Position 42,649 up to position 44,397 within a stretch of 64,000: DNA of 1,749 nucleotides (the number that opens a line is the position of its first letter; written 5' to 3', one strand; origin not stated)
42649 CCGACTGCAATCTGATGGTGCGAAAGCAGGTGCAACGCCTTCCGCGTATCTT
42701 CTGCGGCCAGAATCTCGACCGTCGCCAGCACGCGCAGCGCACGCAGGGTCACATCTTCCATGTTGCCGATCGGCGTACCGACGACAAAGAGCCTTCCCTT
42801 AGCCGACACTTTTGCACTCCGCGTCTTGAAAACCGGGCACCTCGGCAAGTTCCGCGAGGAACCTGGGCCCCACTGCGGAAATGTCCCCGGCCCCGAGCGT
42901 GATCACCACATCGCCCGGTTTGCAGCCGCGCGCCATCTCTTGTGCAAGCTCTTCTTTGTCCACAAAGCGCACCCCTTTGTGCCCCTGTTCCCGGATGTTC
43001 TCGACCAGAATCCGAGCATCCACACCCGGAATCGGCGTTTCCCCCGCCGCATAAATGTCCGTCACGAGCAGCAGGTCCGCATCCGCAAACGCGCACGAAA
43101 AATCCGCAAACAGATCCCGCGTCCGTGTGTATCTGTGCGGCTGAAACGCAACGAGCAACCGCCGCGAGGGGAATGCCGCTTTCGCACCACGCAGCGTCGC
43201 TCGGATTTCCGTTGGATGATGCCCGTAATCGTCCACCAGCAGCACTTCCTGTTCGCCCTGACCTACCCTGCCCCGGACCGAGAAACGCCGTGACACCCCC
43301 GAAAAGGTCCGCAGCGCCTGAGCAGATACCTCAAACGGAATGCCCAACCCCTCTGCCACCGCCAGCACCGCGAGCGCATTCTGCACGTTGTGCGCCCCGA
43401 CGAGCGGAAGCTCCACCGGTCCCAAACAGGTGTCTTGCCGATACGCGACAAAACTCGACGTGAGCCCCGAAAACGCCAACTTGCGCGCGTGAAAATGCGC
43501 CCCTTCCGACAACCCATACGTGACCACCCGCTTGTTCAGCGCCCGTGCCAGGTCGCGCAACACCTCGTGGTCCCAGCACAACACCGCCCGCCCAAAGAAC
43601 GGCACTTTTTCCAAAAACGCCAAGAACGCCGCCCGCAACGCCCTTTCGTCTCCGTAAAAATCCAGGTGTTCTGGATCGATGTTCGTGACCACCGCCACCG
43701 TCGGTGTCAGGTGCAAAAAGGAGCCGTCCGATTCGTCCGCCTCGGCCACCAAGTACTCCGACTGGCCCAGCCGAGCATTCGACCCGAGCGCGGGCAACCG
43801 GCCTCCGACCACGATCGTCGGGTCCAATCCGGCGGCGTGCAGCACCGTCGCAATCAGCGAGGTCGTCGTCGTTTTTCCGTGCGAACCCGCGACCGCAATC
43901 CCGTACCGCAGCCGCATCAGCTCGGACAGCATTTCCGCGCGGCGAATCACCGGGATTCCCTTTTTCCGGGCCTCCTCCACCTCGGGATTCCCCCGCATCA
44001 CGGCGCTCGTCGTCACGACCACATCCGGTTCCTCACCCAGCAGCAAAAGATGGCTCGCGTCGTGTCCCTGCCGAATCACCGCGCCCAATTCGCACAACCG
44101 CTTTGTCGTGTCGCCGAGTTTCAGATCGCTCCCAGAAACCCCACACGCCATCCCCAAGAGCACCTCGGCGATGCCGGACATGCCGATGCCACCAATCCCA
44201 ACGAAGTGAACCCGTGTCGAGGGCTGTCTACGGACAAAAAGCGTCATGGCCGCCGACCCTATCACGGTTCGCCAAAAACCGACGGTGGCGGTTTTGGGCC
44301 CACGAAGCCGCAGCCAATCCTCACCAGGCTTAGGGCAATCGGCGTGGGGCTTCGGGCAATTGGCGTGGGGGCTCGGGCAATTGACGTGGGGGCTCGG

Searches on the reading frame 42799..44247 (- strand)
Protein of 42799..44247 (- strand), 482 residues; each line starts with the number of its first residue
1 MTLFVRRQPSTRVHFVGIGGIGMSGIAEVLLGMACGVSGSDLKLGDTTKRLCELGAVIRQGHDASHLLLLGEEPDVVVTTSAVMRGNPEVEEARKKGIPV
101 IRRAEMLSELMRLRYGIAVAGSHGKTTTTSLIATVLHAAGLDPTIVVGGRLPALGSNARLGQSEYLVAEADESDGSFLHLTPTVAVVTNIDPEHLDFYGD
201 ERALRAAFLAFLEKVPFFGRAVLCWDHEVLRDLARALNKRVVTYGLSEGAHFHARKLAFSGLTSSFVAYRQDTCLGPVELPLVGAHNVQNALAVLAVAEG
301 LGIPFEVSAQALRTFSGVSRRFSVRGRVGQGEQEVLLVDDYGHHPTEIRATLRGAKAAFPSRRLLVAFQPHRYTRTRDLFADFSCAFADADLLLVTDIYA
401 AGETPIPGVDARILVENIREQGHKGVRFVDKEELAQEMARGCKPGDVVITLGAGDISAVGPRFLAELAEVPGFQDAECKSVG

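Call 79: find_homologous_proteins(query=window:42799-44247:-, max_evalue=1e-50)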
Query window:42799-44247:- (482 aa): 8000 proteins with E <= 1e-50 among 8000 candidates; the best 120 are listed.
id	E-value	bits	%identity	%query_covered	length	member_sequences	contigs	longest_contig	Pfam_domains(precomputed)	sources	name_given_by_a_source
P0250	0.0e+0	1056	99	100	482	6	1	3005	PF02875.27,PF08245.19,PF01225.31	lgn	-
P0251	5.2e-196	670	66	97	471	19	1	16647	PF02875.27,PF08245.19,PF01225.31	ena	-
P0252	1.0e-195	669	66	97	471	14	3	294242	PF02875.27,PF08245.19,PF01225.31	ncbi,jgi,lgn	jgi:UDP-N-acetylmuramate--alanine ligase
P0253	4.9e-194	663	65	97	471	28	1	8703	PF02875.27,PF08245.19,PF01225.31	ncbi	-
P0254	5.9e-193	660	66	97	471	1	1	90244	PF02875.27,PF08245.19,PF01225.31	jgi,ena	-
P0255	1.0e-191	656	65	97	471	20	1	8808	PF02875.27,PF08245.19,PF01225.31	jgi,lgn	jgi:UDP-N-acetylmuramate--alanine ligase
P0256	5.8e-185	633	64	97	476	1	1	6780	PF02875.27,PF08245.19,PF01225.31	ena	-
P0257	2.1e-182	625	64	95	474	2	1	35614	PF02875.27,PF08245.19,PF01225.31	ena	-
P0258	1.6e-180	619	63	97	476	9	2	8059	PF02875.27,PF08245.19,PF01225.31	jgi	-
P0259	1.1e-178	613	63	97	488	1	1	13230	PF02875.27,PF08245.19,PF01225.31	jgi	jgi:UDP-N-acetylmuramate--alanine ligase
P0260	4.3e-178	611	61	97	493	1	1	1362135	PF02875.27,PF08245.19,PF01225.31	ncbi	ncbi:MAG: UDP-N-acetylmuramate--L-alanine ligase [Polyangia bacterium]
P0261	8.2e-178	610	63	97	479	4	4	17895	PF02875.27,PF08245.19,PF01225.31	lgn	-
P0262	2.9e-177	608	62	97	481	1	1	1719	PF02875.27,PF08245.19,PF01225.31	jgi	jgi:UDP-N-acetylmuramate--alanine ligase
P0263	1.6e-176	606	62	97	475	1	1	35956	PF02875.27,PF08245.19,PF01225.31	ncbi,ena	-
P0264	1.7e-176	606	62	98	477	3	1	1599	PF02875.27,PF08245.19,PF01225.31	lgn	-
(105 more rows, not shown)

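Call 80: find_encoding_contigs(protein=P0252, flank=8000, max_places=2)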
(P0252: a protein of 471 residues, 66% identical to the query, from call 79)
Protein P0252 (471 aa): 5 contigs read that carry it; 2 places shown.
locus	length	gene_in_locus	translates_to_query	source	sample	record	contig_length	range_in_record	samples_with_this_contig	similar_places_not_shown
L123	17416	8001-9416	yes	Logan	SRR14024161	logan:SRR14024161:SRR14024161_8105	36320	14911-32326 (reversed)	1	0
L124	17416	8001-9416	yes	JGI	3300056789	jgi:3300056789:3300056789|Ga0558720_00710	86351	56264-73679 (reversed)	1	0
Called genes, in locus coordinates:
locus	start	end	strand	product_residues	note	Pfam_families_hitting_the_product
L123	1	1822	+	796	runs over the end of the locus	PF08206:OB_RNB (weak), PF17876:CSD2, PF00773:RNB, PF00575:S1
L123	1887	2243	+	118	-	PF14489:QueF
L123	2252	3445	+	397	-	PF00730:HhH-GPD, PF14815:NUDIX_4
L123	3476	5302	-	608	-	PF03485:Arg_tRNA_synt_N, PF00750:tRNA-synt_1d, PF05746:DALR_1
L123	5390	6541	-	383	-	PF00155:Aminotran_1_2, PF01041:DegT_DnrJ_EryC1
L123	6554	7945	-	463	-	PF00149:Metallophos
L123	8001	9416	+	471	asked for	PF01225:Mur_ligase, PF08245:Mur_ligase_M, PF02875:Mur_ligase_C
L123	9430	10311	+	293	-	PF00590:TP_methylase, PF23016:RsmI_C (weak)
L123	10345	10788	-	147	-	PF07238:PilZ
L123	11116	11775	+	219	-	PF00702:Hydrolase, PF12710:HAD, PF13419:HAD_2, PF13242:Hydrolase_like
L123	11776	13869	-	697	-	PF00128:Alpha-amylase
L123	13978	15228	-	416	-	PF00515:TPR_1 (faint), PF07719:TPR_2 (faint)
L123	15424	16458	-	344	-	PF01656:CbiA, PF02374:ArsA_ATPase, PF13614:AAA_31 (faint)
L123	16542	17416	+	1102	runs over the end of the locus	PF00133:tRNA-synt_1, PF09334:tRNA-synt_1g (faint), PF08264:Anticodon_1, PF19302:DUF5915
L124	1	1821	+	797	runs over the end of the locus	PF08206:OB_RNB (weak), PF17876:CSD2, PF00773:RNB, PF00575:S1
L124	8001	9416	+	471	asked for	PF01225:Mur_ligase, PF08245:Mur_ligase_M, PF02875:Mur_ligase_C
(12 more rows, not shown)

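Call 81: find_encoding_contigs(protein=P0254, flank=8000, max_places=1)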
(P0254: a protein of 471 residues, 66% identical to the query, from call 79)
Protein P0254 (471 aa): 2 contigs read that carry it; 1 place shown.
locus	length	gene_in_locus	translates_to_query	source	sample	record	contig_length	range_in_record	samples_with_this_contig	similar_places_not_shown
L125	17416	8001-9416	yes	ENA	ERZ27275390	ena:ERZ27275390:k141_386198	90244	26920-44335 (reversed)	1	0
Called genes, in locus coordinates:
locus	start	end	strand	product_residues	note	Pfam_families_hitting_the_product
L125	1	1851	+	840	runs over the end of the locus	PF08206:OB_RNB (weak), PF17876:CSD2, PF00773:RNB, PF00575:S1 (weak)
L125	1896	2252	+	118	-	PF14489:QueF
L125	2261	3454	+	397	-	PF00730:HhH-GPD, PF00633:HHH (faint), PF14815:NUDIX_4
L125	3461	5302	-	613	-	PF03485:Arg_tRNA_synt_N, PF00750:tRNA-synt_1d, PF05746:DALR_1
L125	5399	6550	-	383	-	PF00155:Aminotran_1_2, PF01041:DegT_DnrJ_EryC1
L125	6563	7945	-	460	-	PF00149:Metallophos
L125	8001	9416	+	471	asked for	PF01225:Mur_ligase, PF08245:Mur_ligase_M, PF02875:Mur_ligase_C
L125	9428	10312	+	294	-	PF00590:TP_methylase, PF23016:RsmI_C (weak)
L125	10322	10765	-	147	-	PF07238:PilZ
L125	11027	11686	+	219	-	PF00702:Hydrolase, PF12710:HAD (weak), PF13419:HAD_2, PF13242:Hydrolase_like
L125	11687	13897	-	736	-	PF00128:Alpha-amylase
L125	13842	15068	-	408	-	PF00515:TPR_1 (faint), PF07719:TPR_2 (faint)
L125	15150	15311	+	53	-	-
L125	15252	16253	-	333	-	PF01656:CbiA, PF02374:ArsA_ATPase, PF10609:ParA (weak), PF13614:AAA_31 (faint)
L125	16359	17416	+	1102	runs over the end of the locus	PF00133:tRNA-synt_1, PF09334:tRNA-synt_1g (faint), PF08264:Anticodon_1, PF19302:DUF5915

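Call 82: find_encoding_contigs(protein=P0260, flank=8000, max_places=1)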
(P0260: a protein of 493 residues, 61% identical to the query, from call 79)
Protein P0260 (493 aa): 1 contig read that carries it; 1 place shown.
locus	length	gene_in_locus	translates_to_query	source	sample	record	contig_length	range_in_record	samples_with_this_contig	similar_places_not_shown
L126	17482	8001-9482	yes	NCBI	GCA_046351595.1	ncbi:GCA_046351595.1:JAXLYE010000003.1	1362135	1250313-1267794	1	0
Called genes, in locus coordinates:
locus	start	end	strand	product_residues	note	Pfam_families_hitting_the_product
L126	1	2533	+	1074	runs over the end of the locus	PF01225:Mur_ligase (weak), PF08245:Mur_ligase_M, PF02875:Mur_ligase_C, PF01225:Mur_ligase, PF08245:Mur_ligase_M, PF02875:Mur_ligase_C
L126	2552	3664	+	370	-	PF00953:Glycos_transf_4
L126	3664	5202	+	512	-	PF02826:2-Hacid_dh_C (faint), PF21799:MurD-like_N, PF08245:Mur_ligase_M, PF02875:Mur_ligase_C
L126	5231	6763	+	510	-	PF01098:FTSW_RODA_SPOVE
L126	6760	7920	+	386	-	PF03033:Glyco_transf_28, PF13439:Glyco_transf_4 (weak), PF13579:Glyco_trans_4_4, PF04101:Glyco_tran_28_C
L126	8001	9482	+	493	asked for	PF01225:Mur_ligase, PF08245:Mur_ligase_M, PF02875:Mur_ligase_C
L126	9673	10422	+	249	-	-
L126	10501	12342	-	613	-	PF00069:Pkinase, PF07714:PK_Tyr_Ser-Thr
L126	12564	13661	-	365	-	-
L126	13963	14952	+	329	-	PF00378:ECH_1, PF16113:ECH_2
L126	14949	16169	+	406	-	PF07690:MFS_1, PF00083:Sugar_tr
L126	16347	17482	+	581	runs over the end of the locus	PF00498:FHA (weak), PF00158:Sigma54_activat, PF14532:Sigma54_activ_2, PF25601:AAA_lid_14 (weak)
